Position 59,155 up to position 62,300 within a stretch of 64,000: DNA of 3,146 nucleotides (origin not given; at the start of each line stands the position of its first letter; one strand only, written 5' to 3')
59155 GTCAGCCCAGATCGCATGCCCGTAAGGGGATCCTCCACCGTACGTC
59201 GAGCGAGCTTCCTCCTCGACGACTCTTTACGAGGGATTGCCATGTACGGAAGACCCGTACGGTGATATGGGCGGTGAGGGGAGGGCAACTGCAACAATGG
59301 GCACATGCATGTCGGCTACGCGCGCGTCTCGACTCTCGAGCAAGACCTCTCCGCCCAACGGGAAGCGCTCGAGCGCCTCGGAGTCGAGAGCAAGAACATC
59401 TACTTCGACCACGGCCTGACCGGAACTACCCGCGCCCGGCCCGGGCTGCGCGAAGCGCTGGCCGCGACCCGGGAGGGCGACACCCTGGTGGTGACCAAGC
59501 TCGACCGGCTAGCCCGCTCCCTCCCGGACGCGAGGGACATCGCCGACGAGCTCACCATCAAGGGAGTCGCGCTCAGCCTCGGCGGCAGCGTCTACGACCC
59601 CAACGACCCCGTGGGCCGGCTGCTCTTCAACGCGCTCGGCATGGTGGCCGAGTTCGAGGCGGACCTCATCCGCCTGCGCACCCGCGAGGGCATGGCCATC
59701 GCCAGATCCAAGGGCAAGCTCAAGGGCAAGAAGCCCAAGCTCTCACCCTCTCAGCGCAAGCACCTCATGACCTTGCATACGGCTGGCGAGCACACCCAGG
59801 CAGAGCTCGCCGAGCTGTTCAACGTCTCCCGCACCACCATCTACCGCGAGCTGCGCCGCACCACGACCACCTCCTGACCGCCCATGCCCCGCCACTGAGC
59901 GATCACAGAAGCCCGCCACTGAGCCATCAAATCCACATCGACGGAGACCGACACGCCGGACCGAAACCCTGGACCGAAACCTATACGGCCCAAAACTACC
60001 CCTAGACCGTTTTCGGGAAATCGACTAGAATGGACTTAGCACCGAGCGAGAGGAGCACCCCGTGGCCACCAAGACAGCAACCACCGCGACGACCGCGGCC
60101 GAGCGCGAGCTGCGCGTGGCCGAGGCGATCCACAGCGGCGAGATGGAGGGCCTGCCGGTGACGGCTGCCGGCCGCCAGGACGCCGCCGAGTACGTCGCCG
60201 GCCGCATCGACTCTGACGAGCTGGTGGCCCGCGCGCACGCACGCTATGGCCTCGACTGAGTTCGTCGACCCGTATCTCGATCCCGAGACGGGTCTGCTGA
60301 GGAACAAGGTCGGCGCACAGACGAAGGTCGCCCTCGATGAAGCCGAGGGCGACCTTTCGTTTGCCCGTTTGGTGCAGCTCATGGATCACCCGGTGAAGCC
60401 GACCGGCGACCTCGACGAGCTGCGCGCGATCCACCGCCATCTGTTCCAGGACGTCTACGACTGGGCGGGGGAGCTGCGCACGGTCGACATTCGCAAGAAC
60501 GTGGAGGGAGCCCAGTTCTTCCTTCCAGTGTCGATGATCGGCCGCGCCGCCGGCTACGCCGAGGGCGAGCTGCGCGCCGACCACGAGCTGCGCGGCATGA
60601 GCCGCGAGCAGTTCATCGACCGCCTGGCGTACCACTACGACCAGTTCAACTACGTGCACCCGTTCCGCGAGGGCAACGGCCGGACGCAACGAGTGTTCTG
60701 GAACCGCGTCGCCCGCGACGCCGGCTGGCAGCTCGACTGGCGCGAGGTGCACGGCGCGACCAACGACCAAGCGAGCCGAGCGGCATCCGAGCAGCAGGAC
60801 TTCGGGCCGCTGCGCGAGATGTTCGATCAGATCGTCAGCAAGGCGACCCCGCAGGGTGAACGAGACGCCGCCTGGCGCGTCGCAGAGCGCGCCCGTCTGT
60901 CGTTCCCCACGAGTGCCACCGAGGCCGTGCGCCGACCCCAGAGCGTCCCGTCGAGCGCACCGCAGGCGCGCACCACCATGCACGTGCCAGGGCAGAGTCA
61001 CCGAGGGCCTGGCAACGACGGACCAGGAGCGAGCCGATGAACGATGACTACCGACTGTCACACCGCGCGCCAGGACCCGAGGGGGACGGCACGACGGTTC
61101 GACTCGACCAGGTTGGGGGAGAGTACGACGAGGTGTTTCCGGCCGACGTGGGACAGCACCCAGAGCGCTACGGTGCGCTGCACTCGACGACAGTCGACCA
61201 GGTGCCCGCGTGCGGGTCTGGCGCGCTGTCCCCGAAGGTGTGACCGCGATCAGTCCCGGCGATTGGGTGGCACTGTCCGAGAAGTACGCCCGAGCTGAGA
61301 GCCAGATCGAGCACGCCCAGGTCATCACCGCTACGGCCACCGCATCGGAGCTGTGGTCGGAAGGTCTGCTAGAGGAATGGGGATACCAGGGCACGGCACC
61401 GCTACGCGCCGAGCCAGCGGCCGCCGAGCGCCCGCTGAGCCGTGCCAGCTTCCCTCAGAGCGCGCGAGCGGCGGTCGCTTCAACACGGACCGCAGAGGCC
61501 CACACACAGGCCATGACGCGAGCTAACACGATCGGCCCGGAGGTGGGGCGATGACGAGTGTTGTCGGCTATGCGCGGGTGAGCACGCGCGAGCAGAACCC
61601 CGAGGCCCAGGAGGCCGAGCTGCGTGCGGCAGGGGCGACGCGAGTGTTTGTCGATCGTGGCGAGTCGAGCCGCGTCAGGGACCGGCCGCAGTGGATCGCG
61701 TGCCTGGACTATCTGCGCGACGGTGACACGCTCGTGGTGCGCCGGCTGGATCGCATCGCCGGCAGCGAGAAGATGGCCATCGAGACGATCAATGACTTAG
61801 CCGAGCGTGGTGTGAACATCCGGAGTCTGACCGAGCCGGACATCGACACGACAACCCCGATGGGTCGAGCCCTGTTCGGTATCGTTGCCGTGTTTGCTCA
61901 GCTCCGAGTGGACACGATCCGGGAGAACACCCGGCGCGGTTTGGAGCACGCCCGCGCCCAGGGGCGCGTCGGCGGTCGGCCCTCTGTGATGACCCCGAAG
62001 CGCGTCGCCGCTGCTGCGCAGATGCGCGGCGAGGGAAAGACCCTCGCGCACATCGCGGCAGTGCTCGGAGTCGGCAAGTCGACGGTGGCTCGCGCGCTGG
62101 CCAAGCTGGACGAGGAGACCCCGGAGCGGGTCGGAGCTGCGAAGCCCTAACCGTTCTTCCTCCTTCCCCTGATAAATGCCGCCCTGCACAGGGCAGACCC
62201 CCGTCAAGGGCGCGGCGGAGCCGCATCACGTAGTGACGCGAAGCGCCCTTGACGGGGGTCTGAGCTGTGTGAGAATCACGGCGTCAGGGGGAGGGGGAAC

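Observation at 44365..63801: parA gene split by an 18.9-kb IS5-bracketed block carrying its own partition module and metal-resistance cargo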

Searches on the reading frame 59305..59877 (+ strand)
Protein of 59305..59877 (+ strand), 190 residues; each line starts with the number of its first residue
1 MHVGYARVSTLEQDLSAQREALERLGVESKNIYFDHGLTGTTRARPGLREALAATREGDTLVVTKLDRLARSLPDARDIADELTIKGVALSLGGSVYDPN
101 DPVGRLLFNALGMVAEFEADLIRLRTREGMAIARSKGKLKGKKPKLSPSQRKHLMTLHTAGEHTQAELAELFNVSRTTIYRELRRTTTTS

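Call 10: search_protein_families(library=pfam, proteins=[window:59305-59877:+], max_evalue=0.01)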
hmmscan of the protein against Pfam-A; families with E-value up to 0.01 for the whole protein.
window:59305-59877:+ (190 aa): 15 families
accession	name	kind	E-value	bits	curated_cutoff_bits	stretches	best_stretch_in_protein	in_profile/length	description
PF00239.26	Resolvase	-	1.9e-38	132.2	23.3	1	3-138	2-144/145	Resolvase, N terminal domain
PF02796.21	HTH_7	-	1.4e-08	35.2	23.8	1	141-182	1-41/45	Helix-turn-helix domain of resolvase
PF13936.12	HTH_38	-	7.3e-08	32.5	27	1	145-185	4-43/44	Helix-turn-helix domain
PF08279.18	HTH_11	-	1.8e-05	25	25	1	155-183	7-36/55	HTH domain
PF01047.28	MarR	-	2.8e-05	24.4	24.6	1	146-184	1-39/59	MarR family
PF13518.12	HTH_28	-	4.6e-05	23.9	25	1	151-185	2-35/52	Helix-turn-helix domain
PF08281.18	Sigma70_r4_2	-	5.1e-05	23.3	25.7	1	148-185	12-49/54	Sigma-70, region 4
PF13384.12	HTH_23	-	0.00017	21.7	24.6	1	150-185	6-40/50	Homeodomain-like domain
PF04297.20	UPF0122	-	0.0012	19.5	22.7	1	150-187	21-58/101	Putative helix-turn-helix protein, YlxM / p13 like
PF13565.12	HTH_32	-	0.0025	18.8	33.7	1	128-182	12-72/73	Homeodomain-like domain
PF12728.13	HTH_17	-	0.0027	18.4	27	1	164-184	3-23/51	Helix-turn-helix domain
PF25213.1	HVO_A0261_N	-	0.005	17.1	35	1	150-185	12-47/86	HVO_A0261 N-terminal domain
PF20432.4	Xre-like-HTH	-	0.0063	17.2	25.8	0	164-185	25-45/63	Antitoxin Xre-like helix-turn-helix domain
PF04545.22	Sigma70_r4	-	0.0065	16.4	24.1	0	146-181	5-39/50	Sigma-70, region 4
PF05225.22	HTH_psq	-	0.0067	16.6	20.4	0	164-189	18-43/45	helix-turn-helix, Psq domain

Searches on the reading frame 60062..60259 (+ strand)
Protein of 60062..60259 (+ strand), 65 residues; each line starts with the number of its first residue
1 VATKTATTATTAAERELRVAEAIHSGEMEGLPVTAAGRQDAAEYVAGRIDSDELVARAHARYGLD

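Call 10: search_protein_families(library=pfam, proteins=[window:60062-60259:+], max_evalue=0.01)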
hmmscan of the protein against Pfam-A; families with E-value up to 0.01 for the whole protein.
window:60062-60259:+ (65 aa): 1 family
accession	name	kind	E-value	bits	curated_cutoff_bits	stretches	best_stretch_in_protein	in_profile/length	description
PF18495.6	VbhA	-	1.5e-15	57.3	25.9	1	15-61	1-47/47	Antitoxin VbhA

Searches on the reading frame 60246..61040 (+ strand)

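Call 10: search_protein_families(library=pfam, proteins=[window:60246-61040:+], max_evalue=0.01)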
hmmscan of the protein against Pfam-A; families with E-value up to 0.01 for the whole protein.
window:60246-61040:+ (264 aa): 1 family
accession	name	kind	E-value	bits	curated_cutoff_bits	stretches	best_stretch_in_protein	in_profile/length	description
PF02661.23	Fic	-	4e-16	60.1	24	1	55-153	3-90/93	Fic/DOC family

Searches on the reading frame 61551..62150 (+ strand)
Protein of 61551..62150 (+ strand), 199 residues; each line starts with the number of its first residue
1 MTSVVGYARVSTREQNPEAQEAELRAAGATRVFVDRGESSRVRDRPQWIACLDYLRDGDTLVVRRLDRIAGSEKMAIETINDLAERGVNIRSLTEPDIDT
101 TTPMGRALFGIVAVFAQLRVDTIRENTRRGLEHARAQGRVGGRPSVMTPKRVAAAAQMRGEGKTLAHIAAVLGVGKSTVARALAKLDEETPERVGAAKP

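Call 10: search_protein_families(library=pfam, proteins=[window:61551-62150:+], max_evalue=0.01)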
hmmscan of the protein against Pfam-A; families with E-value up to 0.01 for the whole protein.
window:61551-62150:+ (199 aa): 7 families
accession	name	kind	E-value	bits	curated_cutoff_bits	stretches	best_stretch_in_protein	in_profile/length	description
PF00239.26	Resolvase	-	1.6e-38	132.5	23.3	1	4-139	1-144/145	Resolvase, N terminal domain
PF13384.12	HTH_23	-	0.00021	21.5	24.6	1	150-186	5-41/50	Homeodomain-like domain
PF13463.12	HTH_27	-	0.00031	21.4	22.2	1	157-188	13-44/68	Winged helix DNA-binding domain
PF02796.21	HTH_7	-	0.001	19.6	23.8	1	142-185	1-44/45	Helix-turn-helix domain of resolvase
PF13936.12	HTH_38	-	0.0016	18.6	27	0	154-183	12-41/44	Helix-turn-helix domain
PF12802.13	MarR_2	-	0.0052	17.4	27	0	159-187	16-45/61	MarR family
PF13551.12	HTH_29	-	0.0055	17.2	28.1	0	155-191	4-41/64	Winged helix-turn helix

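Call 24: find_encoding_contigs(protein=window:61551-62150:+, flank=10000, max_places=8)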
Protein window:61551-62150:+ (199 aa): 24 contigs read that carry it; 8 places shown.
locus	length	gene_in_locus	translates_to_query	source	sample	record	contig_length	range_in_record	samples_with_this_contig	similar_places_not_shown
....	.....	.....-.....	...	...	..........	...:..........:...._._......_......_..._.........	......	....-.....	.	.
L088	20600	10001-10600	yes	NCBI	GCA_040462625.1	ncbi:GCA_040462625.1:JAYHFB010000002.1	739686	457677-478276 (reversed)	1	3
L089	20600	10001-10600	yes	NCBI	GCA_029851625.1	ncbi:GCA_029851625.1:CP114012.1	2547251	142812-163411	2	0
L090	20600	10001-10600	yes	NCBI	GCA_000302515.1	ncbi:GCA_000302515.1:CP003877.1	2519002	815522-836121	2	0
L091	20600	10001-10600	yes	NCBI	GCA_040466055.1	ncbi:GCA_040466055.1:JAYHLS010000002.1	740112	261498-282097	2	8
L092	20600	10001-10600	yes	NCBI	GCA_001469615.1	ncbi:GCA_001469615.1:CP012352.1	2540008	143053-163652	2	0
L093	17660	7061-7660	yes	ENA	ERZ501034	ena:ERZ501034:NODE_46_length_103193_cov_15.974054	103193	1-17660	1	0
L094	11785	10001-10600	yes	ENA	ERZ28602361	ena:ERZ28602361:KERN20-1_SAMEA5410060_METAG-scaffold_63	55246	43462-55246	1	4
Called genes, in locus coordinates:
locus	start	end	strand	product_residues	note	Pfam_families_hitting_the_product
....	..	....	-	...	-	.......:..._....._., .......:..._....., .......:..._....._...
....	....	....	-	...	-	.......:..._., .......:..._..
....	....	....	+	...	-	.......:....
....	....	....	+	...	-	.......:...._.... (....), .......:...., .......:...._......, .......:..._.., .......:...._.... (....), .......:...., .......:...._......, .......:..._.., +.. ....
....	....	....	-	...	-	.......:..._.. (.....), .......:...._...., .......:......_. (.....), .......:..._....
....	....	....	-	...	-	-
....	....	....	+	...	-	-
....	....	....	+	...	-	-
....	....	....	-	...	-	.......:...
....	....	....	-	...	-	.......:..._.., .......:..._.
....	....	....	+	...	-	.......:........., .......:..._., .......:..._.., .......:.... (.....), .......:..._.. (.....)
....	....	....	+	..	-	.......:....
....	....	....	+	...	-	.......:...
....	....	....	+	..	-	-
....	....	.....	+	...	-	-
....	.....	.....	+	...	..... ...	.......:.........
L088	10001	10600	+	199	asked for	PF00239:Resolvase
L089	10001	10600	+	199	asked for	PF00239:Resolvase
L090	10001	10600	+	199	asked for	PF00239:Resolvase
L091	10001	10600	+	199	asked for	PF00239:Resolvase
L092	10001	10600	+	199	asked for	PF00239:Resolvase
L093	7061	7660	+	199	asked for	PF00239:Resolvase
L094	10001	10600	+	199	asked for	PF00239:Resolvase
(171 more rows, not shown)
